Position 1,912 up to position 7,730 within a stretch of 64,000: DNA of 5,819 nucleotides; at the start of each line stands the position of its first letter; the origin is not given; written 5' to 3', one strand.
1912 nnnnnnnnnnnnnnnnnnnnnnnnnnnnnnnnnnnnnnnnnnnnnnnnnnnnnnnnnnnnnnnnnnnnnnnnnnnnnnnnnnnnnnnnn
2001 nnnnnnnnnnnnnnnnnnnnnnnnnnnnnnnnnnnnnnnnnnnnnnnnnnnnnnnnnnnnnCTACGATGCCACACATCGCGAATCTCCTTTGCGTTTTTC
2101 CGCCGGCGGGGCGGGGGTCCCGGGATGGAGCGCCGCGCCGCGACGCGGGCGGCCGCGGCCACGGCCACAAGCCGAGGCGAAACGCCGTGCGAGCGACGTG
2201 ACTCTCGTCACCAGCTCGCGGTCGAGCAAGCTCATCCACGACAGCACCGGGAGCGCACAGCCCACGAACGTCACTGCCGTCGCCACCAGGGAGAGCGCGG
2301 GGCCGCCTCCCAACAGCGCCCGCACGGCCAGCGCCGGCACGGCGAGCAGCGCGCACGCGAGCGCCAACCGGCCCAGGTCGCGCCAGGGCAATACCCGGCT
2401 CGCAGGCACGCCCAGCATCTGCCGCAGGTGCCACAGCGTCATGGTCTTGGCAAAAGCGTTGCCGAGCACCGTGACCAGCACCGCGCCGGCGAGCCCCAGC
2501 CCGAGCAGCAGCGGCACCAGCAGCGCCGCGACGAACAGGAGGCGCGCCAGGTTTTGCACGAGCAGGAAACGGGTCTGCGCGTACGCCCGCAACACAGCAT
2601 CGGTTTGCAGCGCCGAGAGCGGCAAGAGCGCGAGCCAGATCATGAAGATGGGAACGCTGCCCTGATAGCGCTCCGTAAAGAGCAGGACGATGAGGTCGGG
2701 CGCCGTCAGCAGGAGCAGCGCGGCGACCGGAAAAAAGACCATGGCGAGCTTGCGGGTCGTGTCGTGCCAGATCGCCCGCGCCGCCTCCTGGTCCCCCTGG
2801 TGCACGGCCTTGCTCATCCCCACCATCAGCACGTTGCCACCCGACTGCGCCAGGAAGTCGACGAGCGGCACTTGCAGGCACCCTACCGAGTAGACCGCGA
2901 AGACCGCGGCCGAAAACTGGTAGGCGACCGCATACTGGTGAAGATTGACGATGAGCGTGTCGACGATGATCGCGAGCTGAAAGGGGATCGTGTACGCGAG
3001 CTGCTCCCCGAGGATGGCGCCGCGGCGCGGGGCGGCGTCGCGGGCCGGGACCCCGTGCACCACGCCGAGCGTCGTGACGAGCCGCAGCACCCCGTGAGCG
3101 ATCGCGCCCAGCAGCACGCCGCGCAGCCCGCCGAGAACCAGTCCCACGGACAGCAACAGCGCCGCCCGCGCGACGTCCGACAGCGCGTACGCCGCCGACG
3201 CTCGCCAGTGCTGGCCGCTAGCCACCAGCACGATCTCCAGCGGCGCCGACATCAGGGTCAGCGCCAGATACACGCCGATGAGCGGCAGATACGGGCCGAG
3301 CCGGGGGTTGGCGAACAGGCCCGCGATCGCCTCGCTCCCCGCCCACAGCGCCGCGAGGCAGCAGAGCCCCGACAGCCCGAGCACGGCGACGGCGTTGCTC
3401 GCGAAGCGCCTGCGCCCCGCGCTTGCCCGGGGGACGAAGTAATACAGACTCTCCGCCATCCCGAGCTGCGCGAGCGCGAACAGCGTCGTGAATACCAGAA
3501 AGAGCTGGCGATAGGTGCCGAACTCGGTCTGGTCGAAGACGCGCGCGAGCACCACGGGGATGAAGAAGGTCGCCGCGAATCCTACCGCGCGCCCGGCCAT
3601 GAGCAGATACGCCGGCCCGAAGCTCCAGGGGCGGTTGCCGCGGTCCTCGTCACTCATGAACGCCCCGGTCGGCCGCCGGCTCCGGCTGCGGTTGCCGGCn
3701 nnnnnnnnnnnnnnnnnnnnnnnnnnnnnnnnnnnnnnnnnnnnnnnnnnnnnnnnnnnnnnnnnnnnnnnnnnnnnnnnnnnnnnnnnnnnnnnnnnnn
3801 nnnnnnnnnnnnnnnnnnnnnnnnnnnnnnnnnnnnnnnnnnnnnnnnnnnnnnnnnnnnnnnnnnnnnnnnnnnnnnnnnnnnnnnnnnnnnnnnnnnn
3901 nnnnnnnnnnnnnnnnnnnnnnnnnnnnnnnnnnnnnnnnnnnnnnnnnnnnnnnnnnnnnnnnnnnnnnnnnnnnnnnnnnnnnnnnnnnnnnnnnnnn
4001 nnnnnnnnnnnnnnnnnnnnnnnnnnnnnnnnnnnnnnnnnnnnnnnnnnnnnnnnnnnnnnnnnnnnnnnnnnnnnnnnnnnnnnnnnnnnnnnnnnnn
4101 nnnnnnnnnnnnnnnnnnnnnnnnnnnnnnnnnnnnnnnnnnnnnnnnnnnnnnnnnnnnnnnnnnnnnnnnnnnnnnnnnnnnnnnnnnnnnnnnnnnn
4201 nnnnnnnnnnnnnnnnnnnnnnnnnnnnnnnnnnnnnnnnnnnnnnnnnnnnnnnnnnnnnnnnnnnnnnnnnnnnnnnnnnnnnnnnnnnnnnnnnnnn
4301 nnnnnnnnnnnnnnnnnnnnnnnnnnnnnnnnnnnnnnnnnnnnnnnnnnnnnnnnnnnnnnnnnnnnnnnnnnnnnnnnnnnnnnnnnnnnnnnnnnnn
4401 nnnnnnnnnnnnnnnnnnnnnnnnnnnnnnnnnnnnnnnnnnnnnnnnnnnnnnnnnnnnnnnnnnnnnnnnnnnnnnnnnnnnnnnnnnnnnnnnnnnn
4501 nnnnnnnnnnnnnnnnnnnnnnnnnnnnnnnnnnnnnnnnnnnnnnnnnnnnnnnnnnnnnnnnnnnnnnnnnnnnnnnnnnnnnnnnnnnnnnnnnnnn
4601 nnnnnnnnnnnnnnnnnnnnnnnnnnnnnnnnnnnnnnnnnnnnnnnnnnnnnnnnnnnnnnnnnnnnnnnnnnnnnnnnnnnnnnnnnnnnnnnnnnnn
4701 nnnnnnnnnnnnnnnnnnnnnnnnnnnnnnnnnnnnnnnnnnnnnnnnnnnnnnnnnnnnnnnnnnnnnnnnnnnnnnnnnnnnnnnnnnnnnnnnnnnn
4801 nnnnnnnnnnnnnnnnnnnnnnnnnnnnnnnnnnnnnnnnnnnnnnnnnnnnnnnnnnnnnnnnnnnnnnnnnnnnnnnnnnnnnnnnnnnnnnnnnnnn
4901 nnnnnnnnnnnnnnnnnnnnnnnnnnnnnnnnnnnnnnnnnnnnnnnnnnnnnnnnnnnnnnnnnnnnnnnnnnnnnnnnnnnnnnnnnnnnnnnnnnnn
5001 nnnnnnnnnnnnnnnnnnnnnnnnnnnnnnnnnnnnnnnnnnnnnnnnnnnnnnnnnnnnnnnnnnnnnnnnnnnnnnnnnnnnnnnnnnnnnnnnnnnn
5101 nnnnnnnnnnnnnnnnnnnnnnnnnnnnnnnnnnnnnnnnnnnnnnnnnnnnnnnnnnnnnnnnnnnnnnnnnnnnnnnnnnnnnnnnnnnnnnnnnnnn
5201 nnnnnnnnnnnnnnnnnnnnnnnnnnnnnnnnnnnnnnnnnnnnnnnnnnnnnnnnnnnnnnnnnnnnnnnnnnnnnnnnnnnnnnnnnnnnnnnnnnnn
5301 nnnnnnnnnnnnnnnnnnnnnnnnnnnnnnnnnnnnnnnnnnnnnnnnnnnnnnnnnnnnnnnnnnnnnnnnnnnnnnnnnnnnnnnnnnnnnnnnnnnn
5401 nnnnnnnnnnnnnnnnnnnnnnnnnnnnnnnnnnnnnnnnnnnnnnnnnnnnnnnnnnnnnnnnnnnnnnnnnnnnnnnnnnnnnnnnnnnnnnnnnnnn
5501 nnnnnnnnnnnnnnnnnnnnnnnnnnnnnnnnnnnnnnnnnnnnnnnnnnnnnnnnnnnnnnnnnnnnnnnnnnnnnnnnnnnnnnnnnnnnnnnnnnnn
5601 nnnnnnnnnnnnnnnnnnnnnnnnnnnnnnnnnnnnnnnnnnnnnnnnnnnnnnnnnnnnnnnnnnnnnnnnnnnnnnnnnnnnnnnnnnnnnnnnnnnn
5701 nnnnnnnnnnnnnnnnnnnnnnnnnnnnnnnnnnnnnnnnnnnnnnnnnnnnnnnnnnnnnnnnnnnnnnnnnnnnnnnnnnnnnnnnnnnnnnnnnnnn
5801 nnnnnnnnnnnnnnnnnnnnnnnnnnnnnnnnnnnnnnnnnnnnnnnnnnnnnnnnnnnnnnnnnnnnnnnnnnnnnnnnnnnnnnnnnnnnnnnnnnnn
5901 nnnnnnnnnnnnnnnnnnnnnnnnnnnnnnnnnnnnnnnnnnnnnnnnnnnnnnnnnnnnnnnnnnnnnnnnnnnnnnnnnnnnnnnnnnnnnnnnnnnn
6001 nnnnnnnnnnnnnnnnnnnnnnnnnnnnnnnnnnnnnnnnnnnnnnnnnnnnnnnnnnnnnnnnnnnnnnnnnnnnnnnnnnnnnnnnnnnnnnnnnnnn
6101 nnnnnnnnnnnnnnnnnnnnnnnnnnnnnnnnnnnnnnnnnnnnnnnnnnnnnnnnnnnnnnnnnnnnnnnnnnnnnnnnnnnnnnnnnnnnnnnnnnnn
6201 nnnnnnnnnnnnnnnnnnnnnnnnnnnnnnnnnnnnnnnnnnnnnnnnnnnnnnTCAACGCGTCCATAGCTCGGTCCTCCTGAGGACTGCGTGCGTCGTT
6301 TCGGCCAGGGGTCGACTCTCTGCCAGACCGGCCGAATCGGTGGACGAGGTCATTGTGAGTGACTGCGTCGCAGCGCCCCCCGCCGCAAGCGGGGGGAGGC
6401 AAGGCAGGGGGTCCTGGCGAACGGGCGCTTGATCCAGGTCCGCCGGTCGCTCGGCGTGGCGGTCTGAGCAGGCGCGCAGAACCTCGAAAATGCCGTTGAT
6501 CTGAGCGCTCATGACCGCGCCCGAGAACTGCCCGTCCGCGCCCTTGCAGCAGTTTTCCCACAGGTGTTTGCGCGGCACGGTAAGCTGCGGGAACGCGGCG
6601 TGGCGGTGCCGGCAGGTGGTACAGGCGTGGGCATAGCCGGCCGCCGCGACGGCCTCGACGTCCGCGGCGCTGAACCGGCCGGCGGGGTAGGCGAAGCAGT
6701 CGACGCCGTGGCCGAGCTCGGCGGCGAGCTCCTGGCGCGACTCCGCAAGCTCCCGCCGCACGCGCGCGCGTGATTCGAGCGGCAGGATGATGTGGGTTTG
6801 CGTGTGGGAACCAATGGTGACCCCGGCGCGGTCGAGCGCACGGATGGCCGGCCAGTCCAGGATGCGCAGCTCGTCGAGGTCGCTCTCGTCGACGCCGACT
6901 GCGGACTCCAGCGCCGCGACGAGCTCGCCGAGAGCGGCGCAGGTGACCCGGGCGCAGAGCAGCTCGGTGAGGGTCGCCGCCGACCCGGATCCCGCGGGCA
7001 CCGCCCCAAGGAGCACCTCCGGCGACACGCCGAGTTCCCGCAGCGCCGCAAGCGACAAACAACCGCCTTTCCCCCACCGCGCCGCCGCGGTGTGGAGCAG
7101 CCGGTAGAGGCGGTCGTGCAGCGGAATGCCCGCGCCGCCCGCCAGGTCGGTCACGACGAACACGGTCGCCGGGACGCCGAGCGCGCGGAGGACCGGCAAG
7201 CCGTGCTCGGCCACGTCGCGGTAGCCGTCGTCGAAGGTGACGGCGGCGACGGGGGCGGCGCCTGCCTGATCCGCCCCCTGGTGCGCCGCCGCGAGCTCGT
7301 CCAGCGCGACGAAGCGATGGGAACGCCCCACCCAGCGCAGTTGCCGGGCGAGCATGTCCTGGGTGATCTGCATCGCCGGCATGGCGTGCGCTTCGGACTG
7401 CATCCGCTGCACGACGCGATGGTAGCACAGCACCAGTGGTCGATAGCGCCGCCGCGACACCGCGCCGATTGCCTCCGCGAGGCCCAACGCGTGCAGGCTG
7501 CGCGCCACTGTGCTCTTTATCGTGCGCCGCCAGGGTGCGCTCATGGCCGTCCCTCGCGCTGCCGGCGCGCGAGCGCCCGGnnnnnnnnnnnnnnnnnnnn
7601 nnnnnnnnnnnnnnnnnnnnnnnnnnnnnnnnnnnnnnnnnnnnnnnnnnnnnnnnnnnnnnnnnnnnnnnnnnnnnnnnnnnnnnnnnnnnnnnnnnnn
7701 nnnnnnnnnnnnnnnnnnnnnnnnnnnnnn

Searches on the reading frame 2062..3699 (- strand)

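Call 30: search_protein_families(library=pfam, proteins=[window:2062-3699:-], max_evalue=0.00001)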
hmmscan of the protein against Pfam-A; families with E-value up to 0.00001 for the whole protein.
window:2062-3699:- (545 aa): 1 family
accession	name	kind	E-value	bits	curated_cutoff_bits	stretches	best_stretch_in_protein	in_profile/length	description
PF13440.11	Polysacc_synt_3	-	1.2e-16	61.3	23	1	50-350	1-293/293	Polysaccharide biosynthesis protein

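Call 56: search_protein_families(library=ncbifam, proteins=[window:2062-3699:-], max_evalue=1e-10)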
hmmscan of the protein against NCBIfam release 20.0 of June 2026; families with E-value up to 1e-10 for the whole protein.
window:2062-3699:- (545 aa): 0 families

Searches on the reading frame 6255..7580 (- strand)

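Call 30: search_protein_families(library=pfam, proteins=[window:6255-7580:-], max_evalue=0.00001)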
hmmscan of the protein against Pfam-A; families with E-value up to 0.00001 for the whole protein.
window:6255-7580:- (441 aa): 1 family
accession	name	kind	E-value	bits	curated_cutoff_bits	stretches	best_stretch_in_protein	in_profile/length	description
PF01522.26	Polysacc_deac_1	-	5e-21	75.4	23.1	2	243-317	48-122/124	Polysaccharide deacetylase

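Call 56: search_protein_families(library=ncbifam, proteins=[window:6255-7580:-], max_evalue=1e-10)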
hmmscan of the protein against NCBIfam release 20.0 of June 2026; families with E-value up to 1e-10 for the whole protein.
window:6255-7580:- (441 aa): 1 family
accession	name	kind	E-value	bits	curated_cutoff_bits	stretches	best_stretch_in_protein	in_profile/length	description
TIGR03938.2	deacetyl_PgaB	equivalog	3.1e-16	58.8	321.9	1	49-145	4-99/621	poly-beta-1,6-N-acetyl-D-glucosamine N-deacetylase PgaB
